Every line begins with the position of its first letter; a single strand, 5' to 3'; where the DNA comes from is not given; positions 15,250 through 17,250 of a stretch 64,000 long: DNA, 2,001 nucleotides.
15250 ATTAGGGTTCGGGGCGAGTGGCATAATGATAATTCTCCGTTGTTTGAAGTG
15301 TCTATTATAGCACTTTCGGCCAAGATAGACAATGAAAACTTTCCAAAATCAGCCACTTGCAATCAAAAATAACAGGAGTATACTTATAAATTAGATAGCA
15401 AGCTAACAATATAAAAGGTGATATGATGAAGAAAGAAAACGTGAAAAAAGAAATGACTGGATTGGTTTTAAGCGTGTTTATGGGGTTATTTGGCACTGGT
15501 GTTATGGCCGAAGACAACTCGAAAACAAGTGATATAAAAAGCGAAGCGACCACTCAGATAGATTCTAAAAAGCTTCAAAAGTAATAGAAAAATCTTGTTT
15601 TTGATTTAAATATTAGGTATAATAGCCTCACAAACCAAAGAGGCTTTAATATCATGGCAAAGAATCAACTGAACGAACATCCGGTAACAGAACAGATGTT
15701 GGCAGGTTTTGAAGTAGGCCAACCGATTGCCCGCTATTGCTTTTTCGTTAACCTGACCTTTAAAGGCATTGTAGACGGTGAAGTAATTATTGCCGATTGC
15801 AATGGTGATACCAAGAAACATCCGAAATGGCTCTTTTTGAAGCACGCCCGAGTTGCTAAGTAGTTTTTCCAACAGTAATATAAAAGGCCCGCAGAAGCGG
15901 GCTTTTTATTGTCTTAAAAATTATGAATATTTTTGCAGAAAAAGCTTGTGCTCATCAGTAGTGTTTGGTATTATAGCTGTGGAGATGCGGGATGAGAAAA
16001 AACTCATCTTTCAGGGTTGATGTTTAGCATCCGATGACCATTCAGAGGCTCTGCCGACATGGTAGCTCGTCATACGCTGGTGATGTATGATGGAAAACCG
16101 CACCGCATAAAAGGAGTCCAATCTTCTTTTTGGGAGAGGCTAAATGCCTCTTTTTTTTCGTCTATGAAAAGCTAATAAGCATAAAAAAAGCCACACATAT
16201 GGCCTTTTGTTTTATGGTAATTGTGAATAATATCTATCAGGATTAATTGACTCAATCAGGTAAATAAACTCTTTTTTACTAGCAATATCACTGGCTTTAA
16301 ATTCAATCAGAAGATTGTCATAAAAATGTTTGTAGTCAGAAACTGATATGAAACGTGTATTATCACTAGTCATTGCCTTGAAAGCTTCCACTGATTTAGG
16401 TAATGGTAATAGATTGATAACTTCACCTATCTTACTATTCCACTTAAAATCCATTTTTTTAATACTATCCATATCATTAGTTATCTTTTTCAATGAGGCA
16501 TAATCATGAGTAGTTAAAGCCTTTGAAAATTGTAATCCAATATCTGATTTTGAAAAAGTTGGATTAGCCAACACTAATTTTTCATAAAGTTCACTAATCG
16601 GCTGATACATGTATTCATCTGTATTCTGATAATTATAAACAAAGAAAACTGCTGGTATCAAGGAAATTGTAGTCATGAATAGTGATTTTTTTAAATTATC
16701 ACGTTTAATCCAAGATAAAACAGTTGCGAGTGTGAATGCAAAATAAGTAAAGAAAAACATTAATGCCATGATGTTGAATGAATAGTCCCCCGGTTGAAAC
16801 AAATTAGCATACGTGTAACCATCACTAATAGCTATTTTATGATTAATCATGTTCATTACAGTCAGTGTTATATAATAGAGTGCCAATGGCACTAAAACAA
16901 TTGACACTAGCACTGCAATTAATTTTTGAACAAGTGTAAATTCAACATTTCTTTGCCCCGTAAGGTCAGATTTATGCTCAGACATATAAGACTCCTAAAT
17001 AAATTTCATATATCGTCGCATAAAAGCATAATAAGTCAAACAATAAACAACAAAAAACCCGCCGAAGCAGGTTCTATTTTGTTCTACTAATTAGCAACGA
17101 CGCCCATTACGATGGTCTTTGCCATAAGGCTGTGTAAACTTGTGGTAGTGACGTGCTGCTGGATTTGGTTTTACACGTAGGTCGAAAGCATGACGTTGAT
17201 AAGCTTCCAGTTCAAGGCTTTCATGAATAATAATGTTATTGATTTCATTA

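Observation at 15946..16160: Candidate sRNA: promoter- and terminator-bounded 180-nt unit without a credible ORF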

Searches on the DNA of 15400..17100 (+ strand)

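Call 6: search_dna_similar(query=window:15400-17100:+, collection=phages, mode=near, max_rows=30)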
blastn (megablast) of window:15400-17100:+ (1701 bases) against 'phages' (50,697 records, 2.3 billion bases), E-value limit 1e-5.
No match.

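Call 7: search_rna_families(source=window, start=15850, end=16260, threshold=evalue, max_evalue=10, show_alignments=3)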
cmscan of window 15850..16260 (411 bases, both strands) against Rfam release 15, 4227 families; matches with E-value up to 10: 35.
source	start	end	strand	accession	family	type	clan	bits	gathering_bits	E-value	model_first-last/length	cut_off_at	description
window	15877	15959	-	RF02064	STnc370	Gene; sRNA;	-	26.5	54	0.19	1-71/71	no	Enterobacterial sRNA STnc370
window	15850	15910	+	RF00513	Trp_leader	Cis-reg; leader;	-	23.6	41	0.014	37-100/100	5'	Tryptophan operon leader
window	15873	15934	+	RF01770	rimP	Cis-reg; leader;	-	21.6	47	0.32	25-102/102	no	Gammaprotebacteria rimP leader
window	15879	16014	-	RF00512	Leu_leader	Cis-reg; leader;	-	21.2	50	0.044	1-148/148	no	Leucine operon leader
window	16177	16227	-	RF02066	STnc320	Gene; sRNA;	-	20.7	50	0.16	1-55/55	no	Salmonella enterica sRNA STnc320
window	15850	15910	+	RF00512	Leu_leader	Cis-reg; leader;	-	20.1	50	0.083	88-148/148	5'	Leucine operon leader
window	16183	16253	-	RF02747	FtrA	Gene; sRNA;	-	19.9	134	1.8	1-111/111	no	Francisella sRNA A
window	15878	15934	-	RF01859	Phe_leader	Cis-reg; leader;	-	19.1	55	0.96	1-125/125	no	Phenylalanine leader peptide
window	16134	16206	+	RF02547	mtPerm-5S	Gene; rRNA;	CL00113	18.9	39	0.65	1-106/106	no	Permuted mitochondrial genome encoded 5S rRNA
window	15884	15936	-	RF02844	RefA9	Gene; antisense;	-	18.8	49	2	1-64/64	no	Enterococcus sRNA A9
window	16127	16194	+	RF01797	fstAT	Gene; antitoxin;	-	18.7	72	0.85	18-88/94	no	Fst antitoxin sRNA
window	15859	15945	-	RF00072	SNORA75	Gene; snRNA; snoRNA; HACA-box;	-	18.7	80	2.1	1-134/134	no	Small nucleolar RNA SNORA75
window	16183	16248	-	RF02057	STnc40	Gene; sRNA;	-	17.9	45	1.6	1-70/70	no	Salmonella enterica sRNA STnc40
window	15861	15972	+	RF02845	Ref1C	Gene; sRNA;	-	17.9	90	4.5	1-131/131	no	Enterococcus sRNA 1C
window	16100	16210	+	RF02747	FtrA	Gene; sRNA;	-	17.8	134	4.7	1-111/111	no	Francisella sRNA A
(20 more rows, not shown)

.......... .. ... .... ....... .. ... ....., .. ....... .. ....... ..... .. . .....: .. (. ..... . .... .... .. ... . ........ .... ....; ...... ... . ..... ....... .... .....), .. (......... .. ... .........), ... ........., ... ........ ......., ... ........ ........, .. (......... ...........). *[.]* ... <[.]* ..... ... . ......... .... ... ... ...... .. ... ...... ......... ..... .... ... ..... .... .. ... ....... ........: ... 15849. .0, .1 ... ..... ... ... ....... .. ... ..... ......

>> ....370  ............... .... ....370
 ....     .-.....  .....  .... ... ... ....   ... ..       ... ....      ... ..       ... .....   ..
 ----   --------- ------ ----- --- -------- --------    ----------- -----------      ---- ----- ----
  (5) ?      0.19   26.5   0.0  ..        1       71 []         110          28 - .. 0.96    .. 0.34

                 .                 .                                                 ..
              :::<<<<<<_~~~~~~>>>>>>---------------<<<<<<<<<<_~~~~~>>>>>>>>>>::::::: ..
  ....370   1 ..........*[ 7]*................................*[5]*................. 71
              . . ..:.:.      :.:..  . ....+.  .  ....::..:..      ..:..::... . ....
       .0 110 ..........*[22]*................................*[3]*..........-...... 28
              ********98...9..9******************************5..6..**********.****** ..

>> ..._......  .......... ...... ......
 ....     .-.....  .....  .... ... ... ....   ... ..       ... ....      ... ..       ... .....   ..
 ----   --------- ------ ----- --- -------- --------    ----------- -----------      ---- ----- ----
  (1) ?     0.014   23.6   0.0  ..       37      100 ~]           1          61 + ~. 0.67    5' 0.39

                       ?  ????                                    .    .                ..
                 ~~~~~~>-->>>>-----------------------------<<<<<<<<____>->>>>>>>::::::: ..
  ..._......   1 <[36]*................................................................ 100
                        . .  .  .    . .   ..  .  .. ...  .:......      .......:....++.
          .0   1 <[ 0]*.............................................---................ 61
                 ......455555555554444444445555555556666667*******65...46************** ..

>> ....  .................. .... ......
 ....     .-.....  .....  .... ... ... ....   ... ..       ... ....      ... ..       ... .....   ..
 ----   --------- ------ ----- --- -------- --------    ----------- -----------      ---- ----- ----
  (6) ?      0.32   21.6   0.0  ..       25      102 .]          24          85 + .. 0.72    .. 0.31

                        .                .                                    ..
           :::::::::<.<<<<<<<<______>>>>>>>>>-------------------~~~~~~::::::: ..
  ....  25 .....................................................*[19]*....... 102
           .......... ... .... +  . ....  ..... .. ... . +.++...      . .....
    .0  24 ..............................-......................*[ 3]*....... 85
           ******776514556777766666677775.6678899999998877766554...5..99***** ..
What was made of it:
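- On Any Rfam 15 family (including phi29 pRNA, 6S RNA, hammerhead/twister/pistol ribozymes, riboswitches, Y-RNA-like, CsrB/Rsm): Within the RNA every hit has E of at least 0.65 and scores far below threshold (call 7).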

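Call 8: search_dna_similar(query=window:15600-16260:+, collection=phages, mode=distant, max_rows=30)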
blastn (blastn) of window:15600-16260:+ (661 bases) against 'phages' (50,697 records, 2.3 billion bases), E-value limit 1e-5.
No match.

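Call 64: build_rna_model(alignment_id=A1, structure=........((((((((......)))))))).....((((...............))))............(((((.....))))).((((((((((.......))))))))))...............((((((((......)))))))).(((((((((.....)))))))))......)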
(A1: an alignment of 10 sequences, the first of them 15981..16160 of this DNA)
Model R1 built from alignment A1 (10 sequences, 180 columns); structure: as given.
model positions 180; base pairs 44; branch points 5; effective number of sequences 0.92; information 0.591 bits per position. Calibrated on 0.2 Mb of random sequence (short: E-values are rough).
structure used (alignment columns):
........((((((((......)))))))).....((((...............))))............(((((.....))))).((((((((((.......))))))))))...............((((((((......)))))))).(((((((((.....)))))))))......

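Call 65: search_with_rna_model(model_id=R1, sources=[window, L001, L002, L003, L004, L005, L006, L007, L011, L014, L016, L019, L021, L022, L023, L029, L030, L032], max_evalue=1, make_alignment=true)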
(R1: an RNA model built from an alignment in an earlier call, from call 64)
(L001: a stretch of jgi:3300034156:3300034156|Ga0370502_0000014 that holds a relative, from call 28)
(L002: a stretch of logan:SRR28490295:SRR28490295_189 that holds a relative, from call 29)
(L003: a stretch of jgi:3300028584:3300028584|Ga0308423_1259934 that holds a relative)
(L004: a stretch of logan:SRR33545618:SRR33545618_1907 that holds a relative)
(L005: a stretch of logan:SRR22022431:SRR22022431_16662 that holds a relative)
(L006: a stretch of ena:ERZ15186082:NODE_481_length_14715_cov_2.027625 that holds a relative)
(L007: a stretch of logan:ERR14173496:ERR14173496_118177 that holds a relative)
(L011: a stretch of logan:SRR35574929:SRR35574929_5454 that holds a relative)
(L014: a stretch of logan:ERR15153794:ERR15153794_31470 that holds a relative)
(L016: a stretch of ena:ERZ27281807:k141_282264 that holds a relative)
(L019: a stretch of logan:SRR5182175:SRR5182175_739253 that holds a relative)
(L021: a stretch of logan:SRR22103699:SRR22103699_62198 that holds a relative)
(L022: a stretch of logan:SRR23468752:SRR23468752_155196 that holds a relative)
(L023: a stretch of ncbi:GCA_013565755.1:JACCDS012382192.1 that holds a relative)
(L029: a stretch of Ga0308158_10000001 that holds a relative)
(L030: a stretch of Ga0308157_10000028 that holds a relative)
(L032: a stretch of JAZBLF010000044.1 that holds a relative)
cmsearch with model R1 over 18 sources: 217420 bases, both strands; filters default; matches with E-value up to 1: 16.
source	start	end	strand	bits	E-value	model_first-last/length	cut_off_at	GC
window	15981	16160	+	228.1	2.4e-63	1-180/180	no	0.46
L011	7182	7361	-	228.1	2.4e-63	1-180/180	no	0.46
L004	7182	7361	-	227.7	3.2e-63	1-180/180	no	0.46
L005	7182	7361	-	227.5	3.6e-63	1-180/180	no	0.46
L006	7182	7361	-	227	5.1e-63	1-180/180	no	0.46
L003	5587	5766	+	225.9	1.1e-62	1-180/180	no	0.47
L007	7182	7361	-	220.6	3.4e-61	1-180/180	no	0.46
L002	5838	6016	-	219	1e-60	1-180/180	no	0.46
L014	7678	7856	-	215.6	9.1e-60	1-180/180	no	0.45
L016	7289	7464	-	196.3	3e-54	1-180/180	no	0.43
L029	859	1034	+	194.9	7.4e-54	1-180/180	no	0.44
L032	235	410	-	189.1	3.5e-52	1-180/180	no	0.43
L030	7530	7689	-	131.8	8.4e-36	1-180/180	no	0.42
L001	5823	6004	-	125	7.5e-34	1-180/180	no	0.45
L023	2145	2314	-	108.1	5.1e-29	1-180/180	no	0.35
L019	2360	2413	-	39.1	2.7e-09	124-180/180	5'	0.33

Alignment A3: 16 matches aligned to the model, 189 columns, each read 5' to 3' on its own strand. Consensus structure (alignment columns), stored with it:
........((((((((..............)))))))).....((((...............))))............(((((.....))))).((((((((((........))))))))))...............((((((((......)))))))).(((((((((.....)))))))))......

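Call 66: search_with_rna_model(model_id=R1, sources=[window, L002, L003, L004, L005, L006, L007, L011, L014, L016, L023, L029, L030, L032], max_evalue=0.001, make_alignment=true, show_alignments=0)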
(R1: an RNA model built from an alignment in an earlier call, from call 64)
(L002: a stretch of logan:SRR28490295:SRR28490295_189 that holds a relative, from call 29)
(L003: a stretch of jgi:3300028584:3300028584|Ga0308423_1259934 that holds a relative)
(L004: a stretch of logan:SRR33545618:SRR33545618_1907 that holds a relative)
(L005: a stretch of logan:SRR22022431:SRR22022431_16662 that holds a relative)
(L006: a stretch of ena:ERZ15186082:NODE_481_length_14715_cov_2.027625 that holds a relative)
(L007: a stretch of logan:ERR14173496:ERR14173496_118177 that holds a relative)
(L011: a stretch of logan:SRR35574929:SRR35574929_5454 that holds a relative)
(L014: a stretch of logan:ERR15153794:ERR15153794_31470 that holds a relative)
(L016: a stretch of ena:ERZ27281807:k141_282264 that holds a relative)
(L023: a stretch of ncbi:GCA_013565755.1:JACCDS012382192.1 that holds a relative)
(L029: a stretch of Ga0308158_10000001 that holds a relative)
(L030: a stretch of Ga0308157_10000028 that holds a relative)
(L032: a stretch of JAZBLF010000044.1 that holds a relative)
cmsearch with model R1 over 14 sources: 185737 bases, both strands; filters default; matches with E-value up to 0.001: 14.
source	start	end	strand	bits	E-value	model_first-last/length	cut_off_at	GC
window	15981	16160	+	228.1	2.1e-63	1-180/180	no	0.46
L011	7182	7361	-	228.1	2.1e-63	1-180/180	no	0.46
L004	7182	7361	-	227.7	2.7e-63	1-180/180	no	0.46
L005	7182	7361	-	227.5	3.1e-63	1-180/180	no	0.46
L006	7182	7361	-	227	4.4e-63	1-180/180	no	0.46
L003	5587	5766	+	225.9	9.2e-63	1-180/180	no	0.47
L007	7182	7361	-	220.6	2.9e-61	1-180/180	no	0.46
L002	5838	6016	-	219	8.6e-61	1-180/180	no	0.46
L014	7678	7856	-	215.6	7.8e-60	1-180/180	no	0.45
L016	7289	7464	-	196.3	2.6e-54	1-180/180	no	0.43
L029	859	1034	+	194.9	6.3e-54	1-180/180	no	0.44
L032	235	410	-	189.1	3e-52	1-180/180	no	0.43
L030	7530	7689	-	131.8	7.2e-36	1-180/180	no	0.42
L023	2145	2314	-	108.1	4.3e-29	1-180/180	no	0.35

Alignment A4: 14 matches aligned to the model, 181 columns, each read 5' to 3' on its own strand. Consensus structure (alignment columns), stored with it:
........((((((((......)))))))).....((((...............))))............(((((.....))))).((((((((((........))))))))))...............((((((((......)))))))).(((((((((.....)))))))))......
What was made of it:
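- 15981..16160 (+): The small RNA itself, predicted +1 (G15981) to the end of the terminator U-tract, about 178-180 nt. The covariance model matches 14 full-length copies at 108-228 bits (calls 65, 66).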

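Call 80: search_rna_families(sources=[L003, L004, L016, L030, L023], threshold=gathering)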
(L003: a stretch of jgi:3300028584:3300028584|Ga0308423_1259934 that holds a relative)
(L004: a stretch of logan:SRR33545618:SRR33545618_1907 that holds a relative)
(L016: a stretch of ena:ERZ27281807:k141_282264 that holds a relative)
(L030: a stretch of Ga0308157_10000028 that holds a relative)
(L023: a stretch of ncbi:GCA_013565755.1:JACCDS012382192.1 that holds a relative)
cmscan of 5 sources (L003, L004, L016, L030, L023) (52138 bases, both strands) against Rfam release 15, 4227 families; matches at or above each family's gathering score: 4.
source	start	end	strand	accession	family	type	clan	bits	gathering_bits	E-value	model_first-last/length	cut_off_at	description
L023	2839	2912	+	RF00005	tRNA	Gene; tRNA;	CL00001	72.2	29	6.5e-14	1-71/71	no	tRNA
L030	10150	10223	+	RF00005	tRNA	Gene; tRNA;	CL00001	66.7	29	2e-12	1-71/71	no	tRNA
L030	9776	9856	+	RF00005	tRNA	Gene; tRNA;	CL00001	56.6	29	1.3e-09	1-71/71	no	tRNA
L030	9415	9496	+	RF00005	tRNA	Gene; tRNA;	CL00001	52.7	29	1.5e-08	1-71/71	no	tRNA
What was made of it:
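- On Any Rfam 15 family (including phi29 pRNA, 6S RNA, hammerhead/twister/pistol ribozymes, riboswitches, Y-RNA-like, CsrB/Rsm): Relatives also gave nothing (call 80).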

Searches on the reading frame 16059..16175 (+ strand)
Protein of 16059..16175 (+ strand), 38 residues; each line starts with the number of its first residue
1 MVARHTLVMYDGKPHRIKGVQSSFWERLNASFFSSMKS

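Call 13: search_protein_families(library=pfam, proteins=[window:16059-16175:+], max_evalue=0.1)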
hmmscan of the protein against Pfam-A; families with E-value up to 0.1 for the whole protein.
window:16059-16175:+ (38 aa): 0 families

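Call 41: search_protein_representatives(protein=window:16059-16172:+)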
Query: 38 residues. Proteins with E-value up to 0.001 (for the whole library): 12; up to 1e-10: 2; up to 1e-30: 0. The best 12 are listed.
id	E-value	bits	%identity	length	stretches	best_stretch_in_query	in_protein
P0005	1.1e-15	70.1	97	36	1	1-34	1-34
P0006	1.2e-11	57.9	36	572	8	5-27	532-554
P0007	2.1e-09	51.1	40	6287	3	3-26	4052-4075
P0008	6.9e-09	49.6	47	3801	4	7-21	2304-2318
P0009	7.9e-08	46.3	50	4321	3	3-21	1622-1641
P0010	2.8e-07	44.7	38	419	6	12-29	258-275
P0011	5.6e-07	43.8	37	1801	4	3-28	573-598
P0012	9.2e-07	43.1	44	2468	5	3-23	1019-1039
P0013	1.4e-06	42.6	39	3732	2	5-23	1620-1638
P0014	2.9e-06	41.6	42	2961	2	4-26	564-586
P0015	3.5e-04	35.3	38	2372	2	5-22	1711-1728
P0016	9.4e-04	34.0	36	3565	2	5-26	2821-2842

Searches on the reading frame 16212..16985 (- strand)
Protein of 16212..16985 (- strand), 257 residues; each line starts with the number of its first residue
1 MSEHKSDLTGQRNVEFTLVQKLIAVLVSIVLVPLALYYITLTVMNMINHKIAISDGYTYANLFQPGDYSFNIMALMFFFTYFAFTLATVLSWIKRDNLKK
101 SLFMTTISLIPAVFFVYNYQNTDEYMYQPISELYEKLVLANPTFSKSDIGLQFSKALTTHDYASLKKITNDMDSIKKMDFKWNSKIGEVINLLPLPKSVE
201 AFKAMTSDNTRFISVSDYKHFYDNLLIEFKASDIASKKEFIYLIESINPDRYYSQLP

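Call 13: search_protein_families(library=pfam, proteins=[window:16212-16985:-], max_evalue=0.1)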
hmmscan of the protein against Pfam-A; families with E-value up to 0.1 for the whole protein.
window:16212-16985:- (257 aa): 0 families

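Call 15: search_dna_similar(query=window:16212-16985:-, collection=phages, mode=protein, max_rows=15, max_evalue=0.01)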
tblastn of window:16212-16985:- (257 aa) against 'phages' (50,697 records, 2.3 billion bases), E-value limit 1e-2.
No match.

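Call 17: find_related_loci(query=window:16212-16985:-, collection=viral_contigs, flank=5000)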
Query window:16212-16985:- (257 aa) in viral_contigs; peptide patterns used: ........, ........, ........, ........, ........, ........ (x = any residue, [..] = any of these).
2 stretches matched a pattern, but none encodes a relative of the query by tblastn (E <= 1e-3).

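Call 19: find_encoding_contigs(protein=window:16212-16985:-, flank=3000, max_places=10)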
Protein window:16212-16985:- (257 aa): no gene with exactly this product is on record in the collection.

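Call 25: find_homologous_proteins(query=window:16212-16985:-, max_evalue=0.001)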
Query window:16212-16985:- (257 aa): 3 proteins with E <= 0.001 among 532 candidates.
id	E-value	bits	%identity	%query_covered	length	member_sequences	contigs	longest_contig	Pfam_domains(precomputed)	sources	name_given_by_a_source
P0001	3.4e-162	555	100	100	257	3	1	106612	-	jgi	jgi:hypothetical protein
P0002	4.6e-132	457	84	100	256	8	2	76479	-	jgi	jgi:hypothetical protein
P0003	8.1e-100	351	71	87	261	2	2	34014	-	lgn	-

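Call 28: find_encoding_contigs(protein=P0002, flank=5000, max_places=6)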
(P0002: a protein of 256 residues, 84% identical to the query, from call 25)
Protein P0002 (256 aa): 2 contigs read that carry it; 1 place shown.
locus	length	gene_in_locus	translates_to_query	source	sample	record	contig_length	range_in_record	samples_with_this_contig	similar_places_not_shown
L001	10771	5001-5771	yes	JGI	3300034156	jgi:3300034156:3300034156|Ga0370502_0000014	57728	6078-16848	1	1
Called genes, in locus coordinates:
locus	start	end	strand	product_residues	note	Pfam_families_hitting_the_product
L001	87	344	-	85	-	-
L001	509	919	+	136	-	-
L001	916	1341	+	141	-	-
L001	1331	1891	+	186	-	PF01844:HNH, PF14279:HNH_5 (weak)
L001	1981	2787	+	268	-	-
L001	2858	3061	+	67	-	-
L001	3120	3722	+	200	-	PF00293:NUDIX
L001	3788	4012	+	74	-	-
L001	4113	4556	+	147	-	-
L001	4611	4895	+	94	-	-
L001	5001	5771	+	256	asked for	-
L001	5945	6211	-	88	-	-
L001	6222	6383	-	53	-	-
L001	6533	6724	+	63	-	-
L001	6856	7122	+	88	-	-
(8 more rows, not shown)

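Call 29: find_encoding_contigs(protein=P0003, flank=5000, max_places=6)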
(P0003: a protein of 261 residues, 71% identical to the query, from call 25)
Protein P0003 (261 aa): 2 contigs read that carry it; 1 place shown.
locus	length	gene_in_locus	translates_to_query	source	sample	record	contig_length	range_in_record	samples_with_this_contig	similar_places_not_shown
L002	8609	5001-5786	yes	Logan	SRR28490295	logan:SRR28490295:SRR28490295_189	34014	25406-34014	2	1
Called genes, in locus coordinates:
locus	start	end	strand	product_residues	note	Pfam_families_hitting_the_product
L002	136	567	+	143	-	-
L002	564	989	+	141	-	-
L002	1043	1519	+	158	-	PF01844:HNH, PF14279:HNH_5 (weak)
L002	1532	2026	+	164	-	PF01844:HNH, PF14279:HNH_5 (weak)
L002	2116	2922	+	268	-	-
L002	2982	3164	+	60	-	-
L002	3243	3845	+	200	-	PF00293:NUDIX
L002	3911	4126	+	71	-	-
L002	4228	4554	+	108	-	-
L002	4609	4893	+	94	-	-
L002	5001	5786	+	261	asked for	-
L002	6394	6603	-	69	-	-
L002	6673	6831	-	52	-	-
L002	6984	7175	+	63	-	-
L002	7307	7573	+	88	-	-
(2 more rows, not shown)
